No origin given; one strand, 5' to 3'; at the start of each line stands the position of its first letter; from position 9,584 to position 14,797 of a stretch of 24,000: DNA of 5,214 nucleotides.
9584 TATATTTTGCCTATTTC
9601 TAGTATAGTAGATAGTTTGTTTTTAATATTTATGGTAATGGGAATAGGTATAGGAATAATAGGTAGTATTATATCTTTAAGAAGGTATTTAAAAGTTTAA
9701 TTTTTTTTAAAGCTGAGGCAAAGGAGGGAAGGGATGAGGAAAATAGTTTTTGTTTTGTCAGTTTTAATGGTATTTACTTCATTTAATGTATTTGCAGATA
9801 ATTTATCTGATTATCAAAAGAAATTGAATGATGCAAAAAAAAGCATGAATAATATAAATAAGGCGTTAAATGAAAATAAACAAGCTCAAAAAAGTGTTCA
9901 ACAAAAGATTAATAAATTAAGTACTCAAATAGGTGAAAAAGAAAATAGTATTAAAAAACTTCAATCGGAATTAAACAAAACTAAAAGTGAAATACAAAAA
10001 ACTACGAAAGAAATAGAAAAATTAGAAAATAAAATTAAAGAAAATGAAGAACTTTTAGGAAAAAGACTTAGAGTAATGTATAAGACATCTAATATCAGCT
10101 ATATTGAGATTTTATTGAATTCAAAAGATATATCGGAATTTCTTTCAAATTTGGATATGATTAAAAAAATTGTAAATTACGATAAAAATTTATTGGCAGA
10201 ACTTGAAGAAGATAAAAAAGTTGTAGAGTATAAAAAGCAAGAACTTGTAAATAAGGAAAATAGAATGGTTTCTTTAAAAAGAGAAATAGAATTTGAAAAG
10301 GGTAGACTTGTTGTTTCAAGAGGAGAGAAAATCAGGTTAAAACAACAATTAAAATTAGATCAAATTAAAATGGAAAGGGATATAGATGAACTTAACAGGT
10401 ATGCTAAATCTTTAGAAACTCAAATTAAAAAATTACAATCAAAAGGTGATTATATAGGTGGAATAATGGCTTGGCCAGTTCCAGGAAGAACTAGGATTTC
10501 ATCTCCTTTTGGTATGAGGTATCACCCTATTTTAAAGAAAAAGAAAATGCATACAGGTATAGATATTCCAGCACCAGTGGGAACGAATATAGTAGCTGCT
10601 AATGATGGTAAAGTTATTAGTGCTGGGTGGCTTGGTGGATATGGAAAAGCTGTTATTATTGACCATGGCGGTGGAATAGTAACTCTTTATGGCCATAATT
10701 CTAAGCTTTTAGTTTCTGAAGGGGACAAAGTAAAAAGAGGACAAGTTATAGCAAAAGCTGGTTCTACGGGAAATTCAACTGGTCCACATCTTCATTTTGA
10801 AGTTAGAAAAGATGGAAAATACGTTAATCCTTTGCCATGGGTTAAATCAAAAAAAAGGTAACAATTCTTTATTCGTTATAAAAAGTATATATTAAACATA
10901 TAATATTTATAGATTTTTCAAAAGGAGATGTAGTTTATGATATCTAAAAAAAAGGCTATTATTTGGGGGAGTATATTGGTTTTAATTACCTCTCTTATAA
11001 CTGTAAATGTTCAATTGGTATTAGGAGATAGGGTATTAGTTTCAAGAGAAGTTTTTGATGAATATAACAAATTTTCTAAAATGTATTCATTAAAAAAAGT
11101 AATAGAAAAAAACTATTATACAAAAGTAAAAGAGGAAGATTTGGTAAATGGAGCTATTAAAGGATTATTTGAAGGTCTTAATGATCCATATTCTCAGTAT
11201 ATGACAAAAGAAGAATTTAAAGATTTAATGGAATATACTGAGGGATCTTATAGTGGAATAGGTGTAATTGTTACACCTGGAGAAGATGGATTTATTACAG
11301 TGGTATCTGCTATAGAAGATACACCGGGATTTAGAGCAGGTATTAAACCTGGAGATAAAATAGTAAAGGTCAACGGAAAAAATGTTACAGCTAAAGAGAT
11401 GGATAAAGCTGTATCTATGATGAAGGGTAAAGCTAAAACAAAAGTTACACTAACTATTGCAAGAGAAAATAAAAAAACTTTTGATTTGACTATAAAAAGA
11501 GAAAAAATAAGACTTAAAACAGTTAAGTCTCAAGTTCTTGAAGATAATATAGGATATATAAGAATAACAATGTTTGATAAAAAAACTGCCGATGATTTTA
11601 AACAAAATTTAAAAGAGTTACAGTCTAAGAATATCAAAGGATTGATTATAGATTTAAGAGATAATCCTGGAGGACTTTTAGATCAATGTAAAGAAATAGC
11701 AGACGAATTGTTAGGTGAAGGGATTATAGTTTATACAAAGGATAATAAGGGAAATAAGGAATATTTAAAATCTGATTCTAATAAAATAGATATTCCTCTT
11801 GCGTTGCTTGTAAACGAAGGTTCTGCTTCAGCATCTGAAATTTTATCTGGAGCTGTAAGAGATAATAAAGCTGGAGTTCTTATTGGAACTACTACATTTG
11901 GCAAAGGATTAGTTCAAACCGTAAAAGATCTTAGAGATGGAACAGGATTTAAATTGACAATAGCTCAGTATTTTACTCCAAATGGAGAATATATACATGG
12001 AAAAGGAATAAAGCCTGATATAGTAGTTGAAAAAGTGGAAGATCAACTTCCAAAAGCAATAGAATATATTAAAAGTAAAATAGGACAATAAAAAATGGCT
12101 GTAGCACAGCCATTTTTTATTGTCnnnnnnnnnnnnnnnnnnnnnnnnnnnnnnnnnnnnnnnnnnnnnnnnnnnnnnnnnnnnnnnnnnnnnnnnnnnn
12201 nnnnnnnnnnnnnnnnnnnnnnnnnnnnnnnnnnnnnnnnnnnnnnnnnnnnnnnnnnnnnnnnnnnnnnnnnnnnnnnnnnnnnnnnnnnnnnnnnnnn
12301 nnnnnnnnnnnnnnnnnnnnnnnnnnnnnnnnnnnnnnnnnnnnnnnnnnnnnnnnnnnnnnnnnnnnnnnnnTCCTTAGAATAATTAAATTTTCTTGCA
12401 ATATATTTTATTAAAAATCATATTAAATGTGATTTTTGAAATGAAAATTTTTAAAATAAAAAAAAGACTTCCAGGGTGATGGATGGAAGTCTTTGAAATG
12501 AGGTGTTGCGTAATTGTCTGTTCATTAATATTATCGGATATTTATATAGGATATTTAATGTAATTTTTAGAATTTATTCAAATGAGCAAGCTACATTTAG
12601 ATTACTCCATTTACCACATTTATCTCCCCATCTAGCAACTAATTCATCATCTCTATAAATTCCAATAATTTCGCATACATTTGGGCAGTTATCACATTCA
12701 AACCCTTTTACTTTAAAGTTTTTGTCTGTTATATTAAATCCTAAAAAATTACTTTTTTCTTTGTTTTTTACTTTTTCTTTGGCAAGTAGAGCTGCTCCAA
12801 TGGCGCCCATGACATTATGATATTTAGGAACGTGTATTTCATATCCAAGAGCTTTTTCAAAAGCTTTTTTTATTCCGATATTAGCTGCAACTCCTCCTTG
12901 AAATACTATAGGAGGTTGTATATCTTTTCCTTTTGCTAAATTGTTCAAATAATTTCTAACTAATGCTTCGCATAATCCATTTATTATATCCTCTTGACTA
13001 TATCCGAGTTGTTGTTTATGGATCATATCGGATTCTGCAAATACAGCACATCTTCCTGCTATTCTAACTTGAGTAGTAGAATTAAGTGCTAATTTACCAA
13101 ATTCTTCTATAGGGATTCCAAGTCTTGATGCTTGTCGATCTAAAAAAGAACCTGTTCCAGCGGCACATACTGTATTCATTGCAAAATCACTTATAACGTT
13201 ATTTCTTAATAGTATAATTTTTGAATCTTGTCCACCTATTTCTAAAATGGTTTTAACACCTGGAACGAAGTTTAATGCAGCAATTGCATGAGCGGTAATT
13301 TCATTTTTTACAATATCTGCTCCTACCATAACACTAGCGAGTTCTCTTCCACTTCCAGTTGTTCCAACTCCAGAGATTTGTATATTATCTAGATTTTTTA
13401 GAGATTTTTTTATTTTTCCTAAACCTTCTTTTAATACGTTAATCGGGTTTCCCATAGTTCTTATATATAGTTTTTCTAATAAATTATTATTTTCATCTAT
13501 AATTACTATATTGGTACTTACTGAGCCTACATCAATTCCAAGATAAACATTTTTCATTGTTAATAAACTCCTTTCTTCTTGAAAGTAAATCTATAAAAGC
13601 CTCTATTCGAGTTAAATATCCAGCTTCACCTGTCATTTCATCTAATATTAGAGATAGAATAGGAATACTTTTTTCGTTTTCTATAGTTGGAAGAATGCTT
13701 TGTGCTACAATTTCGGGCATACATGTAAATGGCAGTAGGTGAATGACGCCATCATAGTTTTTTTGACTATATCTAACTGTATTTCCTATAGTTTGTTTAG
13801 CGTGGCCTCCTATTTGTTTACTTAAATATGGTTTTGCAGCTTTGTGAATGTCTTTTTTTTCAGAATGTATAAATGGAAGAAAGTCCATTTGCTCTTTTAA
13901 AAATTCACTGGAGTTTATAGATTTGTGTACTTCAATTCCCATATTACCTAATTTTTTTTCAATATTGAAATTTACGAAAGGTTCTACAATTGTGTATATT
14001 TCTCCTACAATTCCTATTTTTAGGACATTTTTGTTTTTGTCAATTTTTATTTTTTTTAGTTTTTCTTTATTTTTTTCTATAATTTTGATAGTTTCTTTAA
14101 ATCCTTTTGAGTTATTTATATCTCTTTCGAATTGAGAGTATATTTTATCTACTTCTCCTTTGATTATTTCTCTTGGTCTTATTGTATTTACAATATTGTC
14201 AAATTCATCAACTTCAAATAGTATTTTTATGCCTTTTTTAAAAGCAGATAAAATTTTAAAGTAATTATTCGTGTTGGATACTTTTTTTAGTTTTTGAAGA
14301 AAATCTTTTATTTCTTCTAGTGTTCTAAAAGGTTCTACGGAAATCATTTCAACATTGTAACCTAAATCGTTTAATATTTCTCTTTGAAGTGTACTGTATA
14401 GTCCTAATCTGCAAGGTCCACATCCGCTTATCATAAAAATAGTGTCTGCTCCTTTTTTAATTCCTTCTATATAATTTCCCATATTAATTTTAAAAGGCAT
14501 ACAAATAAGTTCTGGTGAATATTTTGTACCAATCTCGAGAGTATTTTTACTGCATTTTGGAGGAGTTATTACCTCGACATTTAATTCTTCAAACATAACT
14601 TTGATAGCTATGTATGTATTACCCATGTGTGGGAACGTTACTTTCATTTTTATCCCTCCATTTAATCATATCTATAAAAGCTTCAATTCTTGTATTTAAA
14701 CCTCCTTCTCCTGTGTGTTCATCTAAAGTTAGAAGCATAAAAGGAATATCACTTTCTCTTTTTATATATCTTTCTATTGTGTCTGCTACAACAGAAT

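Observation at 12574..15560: Split HgdC-type activase plus two paralogous Cys-rich DUF2229-like subunits: an ATP-driven electron-injection module with no assignable substrate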

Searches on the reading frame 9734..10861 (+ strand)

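Call 6: search_protein_families(library=ncbifam, proteins=[window:9734-10861:+], max_evalue=0.001)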
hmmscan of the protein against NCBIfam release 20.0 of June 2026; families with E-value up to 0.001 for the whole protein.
window:9734-10861:+ (375 aa): 30 families (the best 25 are shown)
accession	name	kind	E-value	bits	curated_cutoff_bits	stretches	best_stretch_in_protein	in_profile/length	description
NF008644.1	PRK11637.1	equivalog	5.9e-35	121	270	2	243-370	262-383/385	murein hydrolase activator EnvC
NF052530.1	Heli_ShapePgp3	exception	7.7e-33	113.8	300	1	116-371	29-265/270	peptidoglycan metallopeptidase Pgp3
NF041208.1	celldiv_DipM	equivalog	3.2e-31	109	740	1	233-370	284-417/419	cell division endopeptidase DipM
NF008652.0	PRK11649.1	equivalog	9.9e-30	103.6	341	1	242-367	281-407/439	murein DD-endopeptidase MepM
NF053825.1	PdgNdpepShyA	equivalog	8.5e-28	97.2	700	1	246-367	268-390/425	peptidoglycan DD-endopeptidase ShyA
NF052336.1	PdgHdaseHSB100310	equivalog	1.9e-25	89.9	500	1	245-364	35-148/316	peptidoglycan hydrolase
NF053824.1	PdgNdpepShyC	equivalog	4.7e-24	85.1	700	1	254-366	276-389/429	peptidoglycan DD-endopeptidase ShyC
NF052529.1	PG_M23_Pgp6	exception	1.1e-23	83.7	600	1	272-372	334-434/452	peptidoglycan metallopeptidase Pgp6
NF008123.1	PRK10871.1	equivalog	2.1e-22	80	311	1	274-370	266-362/365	murein hydrolase activator NlpD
NF040883.1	amid_act_ActS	equivalog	1.2e-20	73.8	375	1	199-370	69-233/242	amidase activator ActS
NF053738.1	S2SprSpoIIQBc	equivalog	1.6e-17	63.9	250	1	272-371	121-224/232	stage II sporulation protein SpoIIQ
NF050804.1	CellDivDipMCaul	equivalog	3.6e-17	62.4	900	1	243-358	505-614/634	cell division endopeptidase DipM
NF046104.1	PptglHdxlasePcsB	equivalog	2.1e-13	50.2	450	1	32-192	28-189/400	peptidoglycan hydrolase PcsB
NF047755.1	LIC_10271_M23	exception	6.1e-11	42.5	180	1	210-366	66-205/207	LIC_10271 family cell wall hydrolase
NF004799.0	PRK06148.1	subfamily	4.1e-09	35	1128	1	268-360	436-540/1015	hypothetical protein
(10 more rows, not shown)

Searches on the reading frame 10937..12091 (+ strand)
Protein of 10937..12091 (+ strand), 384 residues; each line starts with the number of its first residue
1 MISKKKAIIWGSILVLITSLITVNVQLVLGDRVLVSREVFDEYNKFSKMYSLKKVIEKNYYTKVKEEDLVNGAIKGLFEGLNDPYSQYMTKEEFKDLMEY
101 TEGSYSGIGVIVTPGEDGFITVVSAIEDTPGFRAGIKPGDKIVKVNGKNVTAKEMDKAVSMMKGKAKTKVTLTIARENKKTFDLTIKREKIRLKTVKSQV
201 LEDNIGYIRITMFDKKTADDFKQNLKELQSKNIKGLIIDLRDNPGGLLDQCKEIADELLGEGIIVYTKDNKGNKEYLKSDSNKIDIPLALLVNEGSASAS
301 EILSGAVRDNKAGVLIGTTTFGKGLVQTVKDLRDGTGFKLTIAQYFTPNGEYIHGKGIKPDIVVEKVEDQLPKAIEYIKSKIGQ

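Call 3: search_protein_families(library=pfam, proteins=[window:10937-12091:+], max_evalue=0.01)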
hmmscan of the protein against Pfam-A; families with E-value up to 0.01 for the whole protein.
window:10937-12091:+ (384 aa): 7 families
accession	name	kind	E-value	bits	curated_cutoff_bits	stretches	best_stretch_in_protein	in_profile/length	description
PF03572.23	Peptidase_S41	-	2.4e-59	200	24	1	204-364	1-165/165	Peptidase family S41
PF22694.1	CtpB_N-like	-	1.5e-14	54.6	27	1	42-92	34-84/85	Activating protease CtpB N-terminal domain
PF17820.7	PDZ_6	-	7.6e-13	48.4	27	1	122-176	2-54/54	PDZ domain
PF13180.12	PDZ_2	-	2.2e-10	41.1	27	1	107-180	2-73/80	PDZ domain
PF00595.29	PDZ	-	2.4e-10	41.1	23.2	1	106-174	10-80/81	PDZ domain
PF14685.13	PDZ_Tricorn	-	0.00015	22.1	25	1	133-183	35-85/88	Tricorn protease PDZ domain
PF03129.25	HGTP_anticodon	-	0.003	18.1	21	0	246-314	13-80/94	Anticodon binding domain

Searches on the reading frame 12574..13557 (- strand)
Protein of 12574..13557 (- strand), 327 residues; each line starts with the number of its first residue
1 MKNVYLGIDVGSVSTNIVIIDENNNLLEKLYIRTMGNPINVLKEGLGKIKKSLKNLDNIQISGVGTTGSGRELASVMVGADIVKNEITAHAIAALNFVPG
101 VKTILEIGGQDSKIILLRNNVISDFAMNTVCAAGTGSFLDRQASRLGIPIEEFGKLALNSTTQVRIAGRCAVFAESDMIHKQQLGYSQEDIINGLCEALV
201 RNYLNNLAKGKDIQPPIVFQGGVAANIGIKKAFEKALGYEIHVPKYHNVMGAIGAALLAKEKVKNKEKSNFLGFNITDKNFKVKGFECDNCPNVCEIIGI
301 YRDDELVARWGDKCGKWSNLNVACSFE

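Call 3: search_protein_families(library=pfam, proteins=[window:12574-13557:-], max_evalue=0.01)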
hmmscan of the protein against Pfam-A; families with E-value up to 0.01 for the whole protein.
window:12574-13557:- (327 aa): 3 families
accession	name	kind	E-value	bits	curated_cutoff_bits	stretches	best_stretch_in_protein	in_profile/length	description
PF01869.26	BcrAD_BadFG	-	6.9e-50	170.5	31.5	1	6-259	1-271/271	BadF/BadG/BcrA/BcrD ATPase family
PF05378.19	Hydant_A_N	-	0.0006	20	25.2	1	6-115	2-101/176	Hydantoinase/oxoprolinase N-terminal region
PF00480.26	ROK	-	0.0011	19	22.9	0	5-68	1-66/294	ROK family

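Call 5: search_protein_families(library=ncbifam, proteins=[window:12574-13557:-], max_evalue=0.001)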
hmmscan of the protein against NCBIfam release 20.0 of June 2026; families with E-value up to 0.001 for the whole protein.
window:12574-13557:- (327 aa): 7 families
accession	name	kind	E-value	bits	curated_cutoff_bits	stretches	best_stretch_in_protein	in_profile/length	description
TIGR00241.1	CoA_E_activ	domain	3.6e-58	197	125.4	1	5-258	2-248/248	acyl-CoA dehydratase activase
TIGR03286.1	methan_mark_15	hypoth_equivalog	8e-40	137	455.75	1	4-260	145-402/404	methanogenesis marker 15 protein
TIGR02259.1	benz_CoA_red_A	equivalog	1.9e-30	106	578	1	59-231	226-399/432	benzoyl-CoA reductase subunit A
TIGR03192.1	benz_CoA_bzdQ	equivalog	1.6e-24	86.9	380.2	1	4-259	33-286/293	benzoyl-CoA reductase, bzd-type, subunit Q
TIGR02261.1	benz_CoA_red_D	equivalog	1.7e-18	66.7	312.85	1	7-257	5-260/262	benzoyl-CoA reductase subunit D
NF009842.0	PRK13317.1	equivalog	0.0002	20.8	234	0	5-67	4-59/277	type II pantothenate kinase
NF045551.1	GK_Pyrobac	equivalog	0.00099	18.5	500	0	5-41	2-38/294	ATP-dependent glucokinase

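Call 10: search_solved_structures(query=window:12574-13557:-, max_evalue=0.001)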
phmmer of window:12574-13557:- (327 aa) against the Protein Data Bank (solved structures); distinct sequences matched with E-value up to 0.001: 5.
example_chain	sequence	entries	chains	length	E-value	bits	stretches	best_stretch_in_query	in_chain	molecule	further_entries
9gai_D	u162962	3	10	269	7.3e-41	143.6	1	7-269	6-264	3-methylbenzoyl-CoA reductase alpha subunit MbdQ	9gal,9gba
1hux_A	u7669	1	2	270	4.8e-38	134.3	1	5-264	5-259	ACTIVATOR OF (R)-2-HYDROXYGLUTARYL-COA DEHYDRATASE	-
4eht_A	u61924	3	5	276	7.3e-37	130.4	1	6-268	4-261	Activator of 2-hydroxyisocaproyl-CoA dehydratase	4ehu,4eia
7yyl_E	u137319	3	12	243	4.6e-24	88.4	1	5-261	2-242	Putative CoA-substrate-specific enzyme activase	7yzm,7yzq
9gai_C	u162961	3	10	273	1.6e-19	73.4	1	6-264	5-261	3-methylbenzoyl-CoA reductase delta subunit MbdP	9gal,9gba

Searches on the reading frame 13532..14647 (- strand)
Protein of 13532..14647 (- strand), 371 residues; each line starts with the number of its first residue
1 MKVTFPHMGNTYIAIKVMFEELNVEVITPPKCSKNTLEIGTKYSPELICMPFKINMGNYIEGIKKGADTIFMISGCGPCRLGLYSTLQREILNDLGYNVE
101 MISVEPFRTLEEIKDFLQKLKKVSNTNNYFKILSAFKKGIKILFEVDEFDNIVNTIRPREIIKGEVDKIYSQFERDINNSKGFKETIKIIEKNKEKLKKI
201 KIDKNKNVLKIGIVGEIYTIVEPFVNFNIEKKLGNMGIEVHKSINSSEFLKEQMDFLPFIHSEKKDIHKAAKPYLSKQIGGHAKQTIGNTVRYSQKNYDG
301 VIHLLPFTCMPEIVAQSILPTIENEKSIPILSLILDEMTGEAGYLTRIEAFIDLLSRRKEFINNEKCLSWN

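Call 3: search_protein_families(library=pfam, proteins=[window:13532-14647:-], max_evalue=0.01)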
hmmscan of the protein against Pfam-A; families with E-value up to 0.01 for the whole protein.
window:13532-14647:- (371 aa): 2 families
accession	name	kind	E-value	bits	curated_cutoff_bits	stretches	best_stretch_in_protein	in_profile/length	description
PF09989.15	DUF2229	-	3e-14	53.6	29.4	1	8-241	10-213/218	CoA enzyme activase uncharacterised domain (DUF2229)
PF06050.19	HGD-D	-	4.6e-05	23.6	28.4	1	295-354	281-341/342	2-hydroxyglutaryl-CoA dehydratase, D-component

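Call 5: search_protein_families(library=ncbifam, proteins=[window:13532-14647:-], max_evalue=0.001)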
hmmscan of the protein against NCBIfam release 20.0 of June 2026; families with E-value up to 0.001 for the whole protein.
window:13532-14647:- (371 aa): 0 families

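Call 9: search_solved_structures(query=window:13532-14647:-, max_evalue=10)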
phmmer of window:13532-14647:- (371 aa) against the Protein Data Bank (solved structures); distinct sequences matched with E-value up to 10: 3.
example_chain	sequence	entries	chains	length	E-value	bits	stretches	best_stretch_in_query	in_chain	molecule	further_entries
7yyl_C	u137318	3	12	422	0.85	11.8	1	297-355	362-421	Dehydratase family protein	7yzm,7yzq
9nze_A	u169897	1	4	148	1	11.6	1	117-176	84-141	De novo designed protein, EPIC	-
9nzg_A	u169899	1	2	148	1.5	11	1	118-176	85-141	De novo designed protein, EPIC Q51N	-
